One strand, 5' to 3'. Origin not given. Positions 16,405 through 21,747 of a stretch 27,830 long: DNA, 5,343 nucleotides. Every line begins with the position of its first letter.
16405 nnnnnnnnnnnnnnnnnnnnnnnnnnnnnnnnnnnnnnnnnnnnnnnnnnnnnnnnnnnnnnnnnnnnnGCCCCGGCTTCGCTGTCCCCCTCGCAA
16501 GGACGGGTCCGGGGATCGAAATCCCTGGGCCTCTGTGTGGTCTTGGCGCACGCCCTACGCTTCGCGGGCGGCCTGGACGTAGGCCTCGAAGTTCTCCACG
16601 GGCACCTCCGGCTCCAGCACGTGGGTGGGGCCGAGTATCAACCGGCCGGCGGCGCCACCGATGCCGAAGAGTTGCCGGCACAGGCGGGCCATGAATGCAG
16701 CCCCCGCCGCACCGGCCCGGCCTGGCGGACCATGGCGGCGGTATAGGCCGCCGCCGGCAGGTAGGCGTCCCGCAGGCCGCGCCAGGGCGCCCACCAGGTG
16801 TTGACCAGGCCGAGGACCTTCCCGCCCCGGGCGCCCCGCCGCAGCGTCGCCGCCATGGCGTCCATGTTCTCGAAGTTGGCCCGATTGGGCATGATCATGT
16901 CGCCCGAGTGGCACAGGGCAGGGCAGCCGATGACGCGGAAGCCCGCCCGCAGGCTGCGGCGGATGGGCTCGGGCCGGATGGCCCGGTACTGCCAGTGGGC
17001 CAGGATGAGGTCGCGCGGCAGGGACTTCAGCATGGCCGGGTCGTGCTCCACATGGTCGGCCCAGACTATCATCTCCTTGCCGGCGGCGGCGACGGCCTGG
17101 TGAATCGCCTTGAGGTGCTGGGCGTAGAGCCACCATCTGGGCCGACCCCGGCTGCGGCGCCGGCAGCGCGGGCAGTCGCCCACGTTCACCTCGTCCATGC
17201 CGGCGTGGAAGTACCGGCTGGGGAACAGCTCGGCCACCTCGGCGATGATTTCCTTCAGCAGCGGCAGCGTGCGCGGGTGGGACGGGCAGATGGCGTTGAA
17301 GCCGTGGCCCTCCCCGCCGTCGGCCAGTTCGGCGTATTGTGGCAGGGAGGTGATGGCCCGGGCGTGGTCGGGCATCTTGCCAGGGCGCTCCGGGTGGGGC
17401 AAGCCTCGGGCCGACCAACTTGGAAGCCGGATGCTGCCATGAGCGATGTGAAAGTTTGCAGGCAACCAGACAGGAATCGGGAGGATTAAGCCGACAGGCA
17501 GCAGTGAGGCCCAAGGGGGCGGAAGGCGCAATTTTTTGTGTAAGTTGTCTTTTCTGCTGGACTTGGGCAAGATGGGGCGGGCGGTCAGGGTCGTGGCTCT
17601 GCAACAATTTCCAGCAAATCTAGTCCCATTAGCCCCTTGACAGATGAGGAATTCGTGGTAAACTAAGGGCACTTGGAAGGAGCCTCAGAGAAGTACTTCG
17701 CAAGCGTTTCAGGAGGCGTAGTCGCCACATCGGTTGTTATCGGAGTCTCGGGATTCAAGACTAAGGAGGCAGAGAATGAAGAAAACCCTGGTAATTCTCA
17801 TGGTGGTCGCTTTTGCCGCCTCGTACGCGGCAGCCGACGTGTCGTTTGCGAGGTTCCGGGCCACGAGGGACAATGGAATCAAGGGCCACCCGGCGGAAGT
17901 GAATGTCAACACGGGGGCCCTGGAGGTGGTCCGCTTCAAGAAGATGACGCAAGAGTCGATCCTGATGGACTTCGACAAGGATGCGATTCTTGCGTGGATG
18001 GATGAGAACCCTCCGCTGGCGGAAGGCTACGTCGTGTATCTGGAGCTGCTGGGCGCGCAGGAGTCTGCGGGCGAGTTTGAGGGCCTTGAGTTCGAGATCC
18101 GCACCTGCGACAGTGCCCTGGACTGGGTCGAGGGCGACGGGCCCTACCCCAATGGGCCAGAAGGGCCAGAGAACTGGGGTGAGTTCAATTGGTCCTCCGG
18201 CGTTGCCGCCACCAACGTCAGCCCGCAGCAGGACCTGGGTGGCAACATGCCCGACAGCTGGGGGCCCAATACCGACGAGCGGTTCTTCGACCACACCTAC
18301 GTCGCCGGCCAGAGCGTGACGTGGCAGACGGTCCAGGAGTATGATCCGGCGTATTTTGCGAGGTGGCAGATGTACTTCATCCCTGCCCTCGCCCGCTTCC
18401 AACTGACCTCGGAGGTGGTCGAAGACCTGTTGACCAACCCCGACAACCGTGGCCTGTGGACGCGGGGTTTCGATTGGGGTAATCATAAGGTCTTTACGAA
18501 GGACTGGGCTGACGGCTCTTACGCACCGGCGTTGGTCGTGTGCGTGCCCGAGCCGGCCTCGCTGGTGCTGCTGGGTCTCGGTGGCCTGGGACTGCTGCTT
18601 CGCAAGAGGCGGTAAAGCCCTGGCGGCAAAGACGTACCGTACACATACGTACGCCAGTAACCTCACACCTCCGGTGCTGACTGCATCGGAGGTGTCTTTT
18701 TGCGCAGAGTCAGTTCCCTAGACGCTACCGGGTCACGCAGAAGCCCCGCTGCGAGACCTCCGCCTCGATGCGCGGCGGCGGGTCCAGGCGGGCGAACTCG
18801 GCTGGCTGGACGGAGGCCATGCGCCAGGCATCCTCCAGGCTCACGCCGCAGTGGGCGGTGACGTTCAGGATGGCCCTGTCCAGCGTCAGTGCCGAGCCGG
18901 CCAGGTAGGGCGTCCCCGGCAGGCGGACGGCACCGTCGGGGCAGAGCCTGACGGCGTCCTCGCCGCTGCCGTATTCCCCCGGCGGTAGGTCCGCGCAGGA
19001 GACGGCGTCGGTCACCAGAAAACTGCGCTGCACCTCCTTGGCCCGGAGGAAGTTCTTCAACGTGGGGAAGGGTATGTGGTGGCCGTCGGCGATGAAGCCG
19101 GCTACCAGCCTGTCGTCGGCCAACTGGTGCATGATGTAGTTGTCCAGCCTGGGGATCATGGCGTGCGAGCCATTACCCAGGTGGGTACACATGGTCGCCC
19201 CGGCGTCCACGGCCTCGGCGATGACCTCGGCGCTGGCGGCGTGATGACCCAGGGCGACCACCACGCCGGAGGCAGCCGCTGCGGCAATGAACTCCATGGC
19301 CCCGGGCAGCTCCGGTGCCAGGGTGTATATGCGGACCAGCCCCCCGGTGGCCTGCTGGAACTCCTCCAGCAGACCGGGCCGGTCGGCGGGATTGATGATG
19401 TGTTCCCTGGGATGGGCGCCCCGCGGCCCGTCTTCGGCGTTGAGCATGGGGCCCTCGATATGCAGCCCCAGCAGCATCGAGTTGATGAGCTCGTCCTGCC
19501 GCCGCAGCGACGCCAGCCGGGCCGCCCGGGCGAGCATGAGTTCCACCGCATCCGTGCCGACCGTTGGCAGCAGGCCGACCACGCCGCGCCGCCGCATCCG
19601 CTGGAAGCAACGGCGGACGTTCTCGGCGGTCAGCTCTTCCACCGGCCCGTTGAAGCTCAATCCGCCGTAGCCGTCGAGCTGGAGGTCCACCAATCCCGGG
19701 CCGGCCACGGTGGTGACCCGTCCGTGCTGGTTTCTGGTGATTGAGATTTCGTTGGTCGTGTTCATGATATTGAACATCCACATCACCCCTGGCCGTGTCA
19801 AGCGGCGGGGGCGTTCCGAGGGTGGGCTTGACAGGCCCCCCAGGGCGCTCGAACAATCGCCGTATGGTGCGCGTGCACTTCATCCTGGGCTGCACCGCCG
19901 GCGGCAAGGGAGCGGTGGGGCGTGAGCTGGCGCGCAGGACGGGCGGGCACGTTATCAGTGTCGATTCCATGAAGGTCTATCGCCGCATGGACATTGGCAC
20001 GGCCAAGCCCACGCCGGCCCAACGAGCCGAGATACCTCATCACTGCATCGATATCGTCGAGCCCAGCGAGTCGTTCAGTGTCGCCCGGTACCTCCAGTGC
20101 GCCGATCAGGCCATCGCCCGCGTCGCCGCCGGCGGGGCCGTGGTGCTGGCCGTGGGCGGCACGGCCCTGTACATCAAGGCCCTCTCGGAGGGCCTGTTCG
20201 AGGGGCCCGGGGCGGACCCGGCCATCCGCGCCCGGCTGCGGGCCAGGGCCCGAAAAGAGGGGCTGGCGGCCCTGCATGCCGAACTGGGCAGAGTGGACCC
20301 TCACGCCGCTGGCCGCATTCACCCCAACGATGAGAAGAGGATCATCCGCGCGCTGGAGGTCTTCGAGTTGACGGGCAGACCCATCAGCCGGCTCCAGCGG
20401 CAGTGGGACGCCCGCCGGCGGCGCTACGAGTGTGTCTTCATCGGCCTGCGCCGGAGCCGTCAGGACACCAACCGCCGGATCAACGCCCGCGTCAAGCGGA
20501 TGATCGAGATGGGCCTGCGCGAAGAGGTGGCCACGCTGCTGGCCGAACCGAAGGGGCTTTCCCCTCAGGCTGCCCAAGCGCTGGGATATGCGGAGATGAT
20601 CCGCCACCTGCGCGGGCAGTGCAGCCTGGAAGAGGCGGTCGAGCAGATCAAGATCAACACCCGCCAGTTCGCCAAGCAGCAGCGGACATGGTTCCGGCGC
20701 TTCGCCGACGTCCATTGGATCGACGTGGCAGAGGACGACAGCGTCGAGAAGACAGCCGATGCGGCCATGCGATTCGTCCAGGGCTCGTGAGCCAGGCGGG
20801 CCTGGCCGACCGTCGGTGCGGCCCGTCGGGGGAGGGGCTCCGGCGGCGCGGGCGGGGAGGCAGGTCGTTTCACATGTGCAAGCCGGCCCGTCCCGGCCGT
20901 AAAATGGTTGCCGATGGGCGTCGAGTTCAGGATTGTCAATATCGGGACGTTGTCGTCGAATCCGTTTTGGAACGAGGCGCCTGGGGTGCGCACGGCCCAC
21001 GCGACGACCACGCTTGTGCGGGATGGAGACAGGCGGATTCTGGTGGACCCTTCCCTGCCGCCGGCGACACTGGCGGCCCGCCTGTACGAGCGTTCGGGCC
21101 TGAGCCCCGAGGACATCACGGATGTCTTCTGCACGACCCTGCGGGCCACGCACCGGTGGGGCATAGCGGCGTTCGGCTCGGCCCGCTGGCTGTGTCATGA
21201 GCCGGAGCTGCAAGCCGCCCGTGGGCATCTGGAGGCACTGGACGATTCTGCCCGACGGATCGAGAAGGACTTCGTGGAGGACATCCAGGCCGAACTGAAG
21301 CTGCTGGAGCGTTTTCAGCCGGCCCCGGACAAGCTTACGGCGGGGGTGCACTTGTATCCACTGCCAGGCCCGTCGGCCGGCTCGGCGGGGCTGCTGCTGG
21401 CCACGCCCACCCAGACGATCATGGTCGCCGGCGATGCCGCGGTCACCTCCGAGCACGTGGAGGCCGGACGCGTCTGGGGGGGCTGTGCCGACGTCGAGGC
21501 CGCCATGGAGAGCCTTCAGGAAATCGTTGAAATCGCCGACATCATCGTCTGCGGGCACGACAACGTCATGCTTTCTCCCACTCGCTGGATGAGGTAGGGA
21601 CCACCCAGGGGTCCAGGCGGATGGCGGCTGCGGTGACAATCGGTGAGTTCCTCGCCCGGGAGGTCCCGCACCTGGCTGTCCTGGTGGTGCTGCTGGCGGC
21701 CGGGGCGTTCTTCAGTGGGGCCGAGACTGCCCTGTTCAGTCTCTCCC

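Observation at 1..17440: About six deletion or frameshift scars, all in accessory genes: possible genome decay in progress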

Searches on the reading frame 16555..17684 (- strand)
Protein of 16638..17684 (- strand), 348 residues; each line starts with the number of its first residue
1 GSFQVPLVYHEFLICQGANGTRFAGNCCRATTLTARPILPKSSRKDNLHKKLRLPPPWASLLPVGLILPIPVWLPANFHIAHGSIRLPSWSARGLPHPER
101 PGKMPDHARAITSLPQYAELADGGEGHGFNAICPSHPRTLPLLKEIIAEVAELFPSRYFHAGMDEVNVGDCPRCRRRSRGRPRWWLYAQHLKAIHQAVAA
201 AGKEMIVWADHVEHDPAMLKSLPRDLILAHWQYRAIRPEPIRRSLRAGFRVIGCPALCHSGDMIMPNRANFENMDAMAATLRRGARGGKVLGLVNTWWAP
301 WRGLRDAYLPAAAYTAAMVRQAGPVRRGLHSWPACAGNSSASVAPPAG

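Call 7: search_protein_families(library=pfam, proteins=[window:16638-17684:-, window:16555-17607:-], max_evalue=0.01)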
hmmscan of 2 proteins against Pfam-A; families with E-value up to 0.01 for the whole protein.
window:16638-17684:- (348 aa): 1 family
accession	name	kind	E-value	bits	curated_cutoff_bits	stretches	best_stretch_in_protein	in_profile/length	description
PF00728.28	Glyco_hydro_20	-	6.8e-16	59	22.3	1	125-256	130-262/348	Glycosyl hydrolase family 20, catalytic domain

window:16555-17607:- (350 aa): 0 families

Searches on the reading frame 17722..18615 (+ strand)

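Call 7: search_protein_families(library=pfam, proteins=[window:17722-18615:+], max_evalue=0.01)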
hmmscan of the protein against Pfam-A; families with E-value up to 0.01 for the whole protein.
window:17722-18615:+ (297 aa): 1 family
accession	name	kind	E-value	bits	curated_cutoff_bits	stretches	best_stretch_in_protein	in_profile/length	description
PF07589.16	PEP-CTERM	-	4.6e-06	26.9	20.7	1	275-297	2-24/24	PEP-CTERM motif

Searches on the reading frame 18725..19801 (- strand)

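Call 52: search_protein_families(library=pfam, proteins=[window:18725-19801:-], max_evalue=0.001)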
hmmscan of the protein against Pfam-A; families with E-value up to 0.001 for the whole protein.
window:18725-19801:- (358 aa): 1 family
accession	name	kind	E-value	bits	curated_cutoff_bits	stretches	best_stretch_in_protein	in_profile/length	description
PF01979.26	Amidohydro_1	-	1.4e-06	28.3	25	1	35-340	4-301/345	Amidohydrolase family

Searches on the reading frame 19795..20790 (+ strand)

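Call 52: search_protein_families(library=pfam, proteins=[window:19795-20790:+], max_evalue=0.001)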
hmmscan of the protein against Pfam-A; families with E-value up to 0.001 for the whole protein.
window:19795-20790:+ (331 aa): 2 families
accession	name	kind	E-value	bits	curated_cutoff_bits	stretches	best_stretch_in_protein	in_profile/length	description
PF01715.23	IPPT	-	1.2e-88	297.4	23.6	1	61-302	2-242/243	IPP transferase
PF01745.22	IPT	-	8.2e-06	25.8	20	1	26-81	2-57/233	Isopentenyl transferase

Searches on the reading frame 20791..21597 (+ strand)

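Call 52: search_protein_families(library=pfam, proteins=[window:20791-21597:+], max_evalue=0.001)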
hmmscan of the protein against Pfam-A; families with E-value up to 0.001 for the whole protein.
window:20791-21597:+ (268 aa): 1 family
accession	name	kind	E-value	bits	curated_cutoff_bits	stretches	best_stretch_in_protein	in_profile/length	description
PF00753.33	Lactamase_B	-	4.3e-08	33.8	22.7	1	72-256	7-196/196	Metallo-beta-lactamase superfamily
